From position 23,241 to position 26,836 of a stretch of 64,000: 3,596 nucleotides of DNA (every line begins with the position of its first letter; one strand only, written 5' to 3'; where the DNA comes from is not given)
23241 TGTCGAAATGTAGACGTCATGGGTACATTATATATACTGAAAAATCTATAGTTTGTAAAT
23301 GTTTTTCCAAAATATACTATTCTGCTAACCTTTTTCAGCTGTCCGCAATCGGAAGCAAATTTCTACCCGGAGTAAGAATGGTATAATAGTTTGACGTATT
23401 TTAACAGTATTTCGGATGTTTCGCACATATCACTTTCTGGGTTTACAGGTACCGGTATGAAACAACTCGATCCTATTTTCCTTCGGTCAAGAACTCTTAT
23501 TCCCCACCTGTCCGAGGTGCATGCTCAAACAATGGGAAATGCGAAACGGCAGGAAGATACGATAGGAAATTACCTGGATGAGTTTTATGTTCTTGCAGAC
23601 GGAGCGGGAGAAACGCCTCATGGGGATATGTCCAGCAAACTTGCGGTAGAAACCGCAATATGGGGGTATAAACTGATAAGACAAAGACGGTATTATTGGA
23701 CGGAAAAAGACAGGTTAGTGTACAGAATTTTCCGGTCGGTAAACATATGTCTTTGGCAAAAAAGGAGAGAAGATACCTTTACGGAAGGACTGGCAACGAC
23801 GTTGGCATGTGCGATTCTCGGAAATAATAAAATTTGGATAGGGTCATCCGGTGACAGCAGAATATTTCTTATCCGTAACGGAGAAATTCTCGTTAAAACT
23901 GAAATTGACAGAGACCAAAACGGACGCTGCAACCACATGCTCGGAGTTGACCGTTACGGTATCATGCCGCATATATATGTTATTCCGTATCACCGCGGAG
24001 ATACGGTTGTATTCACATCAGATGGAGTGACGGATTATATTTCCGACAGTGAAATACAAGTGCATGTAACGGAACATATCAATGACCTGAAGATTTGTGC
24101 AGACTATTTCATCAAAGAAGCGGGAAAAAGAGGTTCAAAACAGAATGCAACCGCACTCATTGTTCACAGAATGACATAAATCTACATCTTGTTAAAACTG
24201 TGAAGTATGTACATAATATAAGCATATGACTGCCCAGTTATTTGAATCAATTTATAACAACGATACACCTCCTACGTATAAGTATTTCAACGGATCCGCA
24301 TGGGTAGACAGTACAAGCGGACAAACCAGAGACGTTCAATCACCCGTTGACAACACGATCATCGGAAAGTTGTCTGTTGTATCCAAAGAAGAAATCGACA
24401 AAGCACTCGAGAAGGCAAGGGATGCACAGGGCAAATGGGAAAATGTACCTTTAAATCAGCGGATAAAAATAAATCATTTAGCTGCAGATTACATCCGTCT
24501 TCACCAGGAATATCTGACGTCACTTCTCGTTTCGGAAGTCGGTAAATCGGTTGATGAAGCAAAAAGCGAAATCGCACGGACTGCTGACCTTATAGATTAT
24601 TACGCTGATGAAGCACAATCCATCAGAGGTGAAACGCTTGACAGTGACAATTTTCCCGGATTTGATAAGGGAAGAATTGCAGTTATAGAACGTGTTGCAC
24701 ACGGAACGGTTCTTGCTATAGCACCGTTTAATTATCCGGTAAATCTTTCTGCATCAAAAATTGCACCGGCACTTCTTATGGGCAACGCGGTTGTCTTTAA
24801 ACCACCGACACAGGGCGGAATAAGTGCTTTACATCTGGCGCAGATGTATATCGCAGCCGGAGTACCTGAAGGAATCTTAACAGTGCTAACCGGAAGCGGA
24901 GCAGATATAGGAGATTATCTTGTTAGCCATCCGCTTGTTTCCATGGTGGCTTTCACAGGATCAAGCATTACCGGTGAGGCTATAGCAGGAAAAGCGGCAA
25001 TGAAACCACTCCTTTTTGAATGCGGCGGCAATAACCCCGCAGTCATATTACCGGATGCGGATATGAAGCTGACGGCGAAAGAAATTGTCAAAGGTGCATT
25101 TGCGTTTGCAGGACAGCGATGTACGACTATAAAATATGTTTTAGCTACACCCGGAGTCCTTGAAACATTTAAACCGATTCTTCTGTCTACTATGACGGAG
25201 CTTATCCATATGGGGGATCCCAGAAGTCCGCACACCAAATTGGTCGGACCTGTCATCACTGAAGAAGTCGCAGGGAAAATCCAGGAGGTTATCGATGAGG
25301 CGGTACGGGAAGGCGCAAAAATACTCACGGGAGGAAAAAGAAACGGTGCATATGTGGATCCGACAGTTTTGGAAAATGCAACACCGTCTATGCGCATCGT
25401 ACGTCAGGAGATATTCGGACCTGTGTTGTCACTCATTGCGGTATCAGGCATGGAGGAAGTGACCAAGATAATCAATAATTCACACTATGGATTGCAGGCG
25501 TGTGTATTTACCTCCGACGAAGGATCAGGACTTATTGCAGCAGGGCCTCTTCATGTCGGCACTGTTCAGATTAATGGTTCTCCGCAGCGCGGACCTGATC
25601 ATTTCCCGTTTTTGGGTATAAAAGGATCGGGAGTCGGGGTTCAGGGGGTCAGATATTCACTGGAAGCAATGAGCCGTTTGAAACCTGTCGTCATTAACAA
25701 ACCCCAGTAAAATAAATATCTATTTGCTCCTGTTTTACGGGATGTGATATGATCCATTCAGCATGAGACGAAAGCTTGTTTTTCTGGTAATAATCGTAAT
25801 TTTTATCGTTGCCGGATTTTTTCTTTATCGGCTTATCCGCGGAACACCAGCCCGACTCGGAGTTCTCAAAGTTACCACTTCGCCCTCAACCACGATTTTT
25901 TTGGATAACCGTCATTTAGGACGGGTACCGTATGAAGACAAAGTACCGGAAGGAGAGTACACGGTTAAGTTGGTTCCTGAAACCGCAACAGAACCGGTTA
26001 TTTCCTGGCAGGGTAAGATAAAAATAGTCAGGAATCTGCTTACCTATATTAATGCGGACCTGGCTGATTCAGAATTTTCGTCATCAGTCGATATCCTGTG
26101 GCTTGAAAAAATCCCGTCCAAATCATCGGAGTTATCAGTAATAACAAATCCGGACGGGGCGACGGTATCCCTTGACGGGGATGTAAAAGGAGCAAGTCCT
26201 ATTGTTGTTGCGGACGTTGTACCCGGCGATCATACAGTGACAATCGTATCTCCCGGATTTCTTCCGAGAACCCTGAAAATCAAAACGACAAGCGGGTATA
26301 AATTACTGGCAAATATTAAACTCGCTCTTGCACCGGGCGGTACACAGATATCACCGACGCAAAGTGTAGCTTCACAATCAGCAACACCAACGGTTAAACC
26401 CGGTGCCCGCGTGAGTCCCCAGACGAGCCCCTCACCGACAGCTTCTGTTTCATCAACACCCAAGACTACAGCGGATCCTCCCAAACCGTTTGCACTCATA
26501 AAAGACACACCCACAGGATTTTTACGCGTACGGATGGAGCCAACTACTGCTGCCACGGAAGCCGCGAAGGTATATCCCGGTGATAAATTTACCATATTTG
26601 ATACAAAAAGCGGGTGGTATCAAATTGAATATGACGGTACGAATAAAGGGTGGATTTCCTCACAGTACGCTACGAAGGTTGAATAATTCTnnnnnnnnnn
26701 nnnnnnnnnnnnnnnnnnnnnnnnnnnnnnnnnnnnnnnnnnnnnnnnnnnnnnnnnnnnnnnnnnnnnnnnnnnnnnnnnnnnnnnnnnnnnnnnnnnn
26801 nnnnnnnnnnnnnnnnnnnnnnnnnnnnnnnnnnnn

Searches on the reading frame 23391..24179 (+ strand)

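Call 14: search_protein_families(library=pfam, proteins=[window:23391-24179:+], max_evalue=0.001)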
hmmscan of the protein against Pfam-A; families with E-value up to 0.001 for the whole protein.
window:23391-24179:+ (262 aa): 2 families
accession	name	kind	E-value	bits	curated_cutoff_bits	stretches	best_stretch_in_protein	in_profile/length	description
PF13672.11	PP2C_2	-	3.7e-11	43.4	24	1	65-221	26-182/209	Protein phosphatase 2C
PF00481.26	PP2C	-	2.5e-06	27.8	20.3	0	204-252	203-254/255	Protein phosphatase 2C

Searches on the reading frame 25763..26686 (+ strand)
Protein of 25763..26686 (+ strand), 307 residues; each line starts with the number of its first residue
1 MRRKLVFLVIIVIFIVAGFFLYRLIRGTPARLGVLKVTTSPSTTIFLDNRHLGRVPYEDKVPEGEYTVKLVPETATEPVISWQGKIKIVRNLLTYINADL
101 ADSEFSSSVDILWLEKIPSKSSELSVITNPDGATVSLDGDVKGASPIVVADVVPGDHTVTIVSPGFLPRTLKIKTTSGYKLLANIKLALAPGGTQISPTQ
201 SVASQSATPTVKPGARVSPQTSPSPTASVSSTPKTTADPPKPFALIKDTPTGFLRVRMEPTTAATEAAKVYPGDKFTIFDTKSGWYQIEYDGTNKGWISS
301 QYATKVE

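Call 3: search_protein_families(library=pfam, proteins=[window:25763-26686:+], max_evalue=0.01)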
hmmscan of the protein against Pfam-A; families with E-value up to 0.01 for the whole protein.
window:25763-26686:+ (307 aa): 4 families
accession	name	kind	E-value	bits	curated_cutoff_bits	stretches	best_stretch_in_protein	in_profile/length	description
PF08308.17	PEGA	-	1e-16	61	20.8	1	122-187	2-67/71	PEGA domain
PF08239.17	SH3_3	-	8.3e-13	48.7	27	1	253-302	2-52/54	Bacterial SH3 domain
PF06347.19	SH3_4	-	0.0028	17.8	24.1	1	256-300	7-51/56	Bacterial SH3 domain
PF00018.34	SH3_1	-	0.0074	16.3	22.9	0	271-298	17-46/48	SH3 domain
